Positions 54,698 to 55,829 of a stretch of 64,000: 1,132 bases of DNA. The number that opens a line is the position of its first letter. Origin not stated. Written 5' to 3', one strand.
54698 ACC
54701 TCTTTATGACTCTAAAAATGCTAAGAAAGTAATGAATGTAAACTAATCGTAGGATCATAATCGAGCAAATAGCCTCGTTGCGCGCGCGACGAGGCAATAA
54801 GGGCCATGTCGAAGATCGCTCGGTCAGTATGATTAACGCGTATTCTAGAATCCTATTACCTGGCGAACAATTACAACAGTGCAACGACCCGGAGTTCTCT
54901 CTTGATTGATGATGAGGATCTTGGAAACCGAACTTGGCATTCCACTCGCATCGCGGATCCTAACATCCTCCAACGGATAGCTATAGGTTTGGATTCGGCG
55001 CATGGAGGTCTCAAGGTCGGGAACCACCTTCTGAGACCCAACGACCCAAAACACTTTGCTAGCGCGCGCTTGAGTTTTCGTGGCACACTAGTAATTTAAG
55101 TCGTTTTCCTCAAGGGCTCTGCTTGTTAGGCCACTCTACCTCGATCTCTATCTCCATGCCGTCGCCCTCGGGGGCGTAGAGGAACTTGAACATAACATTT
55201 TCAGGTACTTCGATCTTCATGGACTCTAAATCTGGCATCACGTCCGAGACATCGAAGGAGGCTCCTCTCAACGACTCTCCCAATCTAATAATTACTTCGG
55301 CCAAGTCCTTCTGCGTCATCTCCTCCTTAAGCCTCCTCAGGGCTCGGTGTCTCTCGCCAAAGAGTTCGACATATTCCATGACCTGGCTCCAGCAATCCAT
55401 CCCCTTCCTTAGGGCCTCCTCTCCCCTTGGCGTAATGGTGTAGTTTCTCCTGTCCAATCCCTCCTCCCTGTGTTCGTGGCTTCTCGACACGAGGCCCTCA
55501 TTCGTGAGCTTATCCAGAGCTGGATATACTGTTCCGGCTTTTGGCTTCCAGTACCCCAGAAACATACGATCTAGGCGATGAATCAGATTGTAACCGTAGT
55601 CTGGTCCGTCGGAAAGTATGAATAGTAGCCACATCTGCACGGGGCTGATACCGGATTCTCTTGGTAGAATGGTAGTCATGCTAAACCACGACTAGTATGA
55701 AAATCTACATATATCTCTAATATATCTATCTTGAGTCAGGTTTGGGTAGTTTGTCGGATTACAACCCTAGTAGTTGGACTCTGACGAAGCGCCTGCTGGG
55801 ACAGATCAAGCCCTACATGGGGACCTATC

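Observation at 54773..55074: Palindromic alternating-CG motifs (T/A-(CG)3-5-A/T) recur in many intergenic regions, often near start codons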

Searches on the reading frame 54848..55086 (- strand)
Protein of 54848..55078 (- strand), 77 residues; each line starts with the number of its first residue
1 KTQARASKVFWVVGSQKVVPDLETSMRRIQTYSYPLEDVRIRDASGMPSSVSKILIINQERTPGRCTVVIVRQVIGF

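Call 15: search_protein_families(library=pfam, max_evalue=0.01, proteins=[window:54871-55086:-])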
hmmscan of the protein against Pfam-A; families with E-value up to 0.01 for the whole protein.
window:54871-55086:- (71 aa): 0 families

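Call 65: search_protein_families(library=pfam, max_evalue=1, proteins=[window:54848-55078:-, window:54874-55080:-])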
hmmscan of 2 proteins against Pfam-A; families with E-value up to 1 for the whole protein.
seq(77 aa): 1 family
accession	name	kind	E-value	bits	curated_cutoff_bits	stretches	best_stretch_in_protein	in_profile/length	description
PF02589.21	LUD_dom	-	0.0042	17.3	22.6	1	8-71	120-189/189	LUD domain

seq(69 aa): 0 families

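Call 84: search_protein_representatives(protein=window:54848-55078:-)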
Query: 77 residues. Proteins with E-value up to 0.001 (for the whole library): 521; up to 1e-10: 128; up to 1e-30: 0. The best 150 are listed.
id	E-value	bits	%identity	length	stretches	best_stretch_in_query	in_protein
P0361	1.8e-23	97.8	69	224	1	4-77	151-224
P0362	2.6e-19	84.6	55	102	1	4-77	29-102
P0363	4.5e-19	83.9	58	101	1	5-76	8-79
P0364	9.1e-18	79.7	56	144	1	6-77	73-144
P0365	1.0e-17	79.6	53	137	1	6-77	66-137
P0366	1.4e-17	79.1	54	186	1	4-77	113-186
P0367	1.5e-17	79.0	58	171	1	6-77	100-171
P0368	5.6e-17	77.2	49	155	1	6-77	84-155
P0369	1.5e-16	75.9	53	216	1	4-77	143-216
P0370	2.3e-16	75.3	51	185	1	9-77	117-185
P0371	2.4e-16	75.2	47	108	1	6-77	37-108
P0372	4.5e-16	74.4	50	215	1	6-77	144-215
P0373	5.7e-16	74.1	51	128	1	6-77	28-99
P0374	6.2e-16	73.9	50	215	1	6-77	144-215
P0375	6.4e-16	73.9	55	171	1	5-77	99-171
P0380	1.4e-15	72.8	51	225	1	6-77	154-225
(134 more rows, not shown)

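Call 86: search_protein_families(library=pfam, proteins=[P0361, P0369, P0380], max_evalue=0.001)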
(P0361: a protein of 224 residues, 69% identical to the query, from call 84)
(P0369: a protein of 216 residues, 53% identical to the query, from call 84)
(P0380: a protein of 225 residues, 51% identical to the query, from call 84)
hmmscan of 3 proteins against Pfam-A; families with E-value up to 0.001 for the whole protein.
P0361 (224 aa): 1 family
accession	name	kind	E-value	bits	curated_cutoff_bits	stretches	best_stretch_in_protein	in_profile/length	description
PF02589.21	LUD_dom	-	4e-20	72.8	22.6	1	35-218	2-189/189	LUD domain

P0369 (216 aa): 1 family
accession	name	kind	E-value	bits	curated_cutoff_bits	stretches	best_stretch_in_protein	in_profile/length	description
PF02589.21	LUD_dom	-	1.4e-17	64.5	22.6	1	25-177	3-148/189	LUD domain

P0380 (225 aa): 1 family
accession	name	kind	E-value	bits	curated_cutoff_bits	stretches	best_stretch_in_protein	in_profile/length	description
PF02589.21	LUD_dom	-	2.6e-18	66.8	22.6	1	38-218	4-188/189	LUD domain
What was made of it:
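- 54848..55061 (-): 5'-truncated remnant of a LUD-domain (LutC-like) gene. It holds only the last ~74 codons and ends at the natural stop (stop codon at 54845-54847). The full-length hits are PF02589 LUD_dom (call 86).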

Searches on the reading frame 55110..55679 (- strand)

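Call 15: search_protein_families(library=pfam, max_evalue=0.01, proteins=[window:55110-55679:-])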
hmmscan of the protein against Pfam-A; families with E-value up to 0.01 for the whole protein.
window:55110-55679:- (189 aa): 3 families
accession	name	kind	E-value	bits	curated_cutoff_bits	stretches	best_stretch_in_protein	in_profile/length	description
PF03551.20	PadR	-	1.3e-19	70.4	27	1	18-91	1-74/75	Transcriptional regulator PadR-like family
PF02334.22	RTP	-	0.00013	22.9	26.7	1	15-74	11-70/113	Replication terminator protein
PF20068.4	Amphi-Trp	-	0.00029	21.2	27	1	117-187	9-82/93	Amphi-Trp domain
